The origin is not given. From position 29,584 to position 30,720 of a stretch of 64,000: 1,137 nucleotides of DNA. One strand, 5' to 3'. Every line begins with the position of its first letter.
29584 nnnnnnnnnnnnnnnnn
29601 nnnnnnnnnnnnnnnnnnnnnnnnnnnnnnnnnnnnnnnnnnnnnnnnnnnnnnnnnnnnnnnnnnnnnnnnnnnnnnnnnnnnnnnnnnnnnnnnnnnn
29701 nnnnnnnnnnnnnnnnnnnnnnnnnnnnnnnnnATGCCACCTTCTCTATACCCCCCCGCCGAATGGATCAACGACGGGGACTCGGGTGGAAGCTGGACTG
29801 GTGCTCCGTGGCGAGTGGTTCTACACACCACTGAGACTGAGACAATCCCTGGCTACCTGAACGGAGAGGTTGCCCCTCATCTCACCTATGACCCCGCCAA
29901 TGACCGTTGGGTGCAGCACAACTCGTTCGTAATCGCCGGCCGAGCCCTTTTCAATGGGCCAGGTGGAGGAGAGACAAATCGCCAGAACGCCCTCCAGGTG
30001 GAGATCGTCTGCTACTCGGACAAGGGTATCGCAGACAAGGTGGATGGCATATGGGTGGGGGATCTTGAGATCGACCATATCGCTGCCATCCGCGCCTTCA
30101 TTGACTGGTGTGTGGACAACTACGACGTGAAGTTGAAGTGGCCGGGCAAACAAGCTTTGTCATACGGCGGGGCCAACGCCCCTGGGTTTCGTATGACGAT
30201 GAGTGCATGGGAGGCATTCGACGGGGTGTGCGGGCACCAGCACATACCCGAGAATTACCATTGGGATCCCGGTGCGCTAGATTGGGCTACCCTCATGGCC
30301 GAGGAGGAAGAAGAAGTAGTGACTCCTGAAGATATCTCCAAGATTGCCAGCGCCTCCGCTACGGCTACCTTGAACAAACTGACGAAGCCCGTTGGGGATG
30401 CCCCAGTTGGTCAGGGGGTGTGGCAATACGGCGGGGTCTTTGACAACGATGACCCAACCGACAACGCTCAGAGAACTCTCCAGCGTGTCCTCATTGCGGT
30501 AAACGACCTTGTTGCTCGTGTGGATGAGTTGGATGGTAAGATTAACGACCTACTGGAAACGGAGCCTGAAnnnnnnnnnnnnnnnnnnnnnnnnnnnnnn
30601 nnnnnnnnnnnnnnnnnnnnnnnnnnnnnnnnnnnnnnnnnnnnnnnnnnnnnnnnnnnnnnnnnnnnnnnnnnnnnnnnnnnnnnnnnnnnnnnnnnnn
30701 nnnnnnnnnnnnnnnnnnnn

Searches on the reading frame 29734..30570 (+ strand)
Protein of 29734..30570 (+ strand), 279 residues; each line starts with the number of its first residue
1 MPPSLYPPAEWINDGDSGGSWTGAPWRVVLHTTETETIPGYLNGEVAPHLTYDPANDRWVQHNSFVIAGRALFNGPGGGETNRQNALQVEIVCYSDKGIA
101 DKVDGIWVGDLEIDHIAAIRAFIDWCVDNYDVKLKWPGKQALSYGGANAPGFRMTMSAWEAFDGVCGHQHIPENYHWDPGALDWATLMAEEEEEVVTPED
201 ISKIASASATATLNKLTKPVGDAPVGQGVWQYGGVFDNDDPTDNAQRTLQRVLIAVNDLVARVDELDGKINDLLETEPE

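Call 13: search_protein_families(library=phrogs, proteins=[window:29734-30570:+], max_evalue=0.01)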
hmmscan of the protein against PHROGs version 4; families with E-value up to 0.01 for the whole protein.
window:29734-30570:+ (279 aa): 3 families
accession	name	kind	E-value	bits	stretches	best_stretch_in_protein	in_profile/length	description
phrog_17214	-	lysis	6.3e-14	53.3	1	11-216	5-209/322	endolysin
phrog_29733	-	unknown function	6.4e-11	43.9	1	25-211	42-224/319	-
phrog_1493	-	lysis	2.9e-06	27.7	1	82-214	96-189/394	endolysin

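Call 14: search_protein_families(library=pfam, proteins=[window:29734-30570:+], max_evalue=0.01)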
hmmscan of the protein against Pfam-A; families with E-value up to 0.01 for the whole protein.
window:29734-30570:+ (279 aa): 0 families

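Call 47: search_protein_families(library=ncbifam, proteins=[window:29734-30570:+], max_evalue=0.01)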
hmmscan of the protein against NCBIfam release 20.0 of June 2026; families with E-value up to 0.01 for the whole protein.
window:29734-30570:+ (279 aa): 0 families
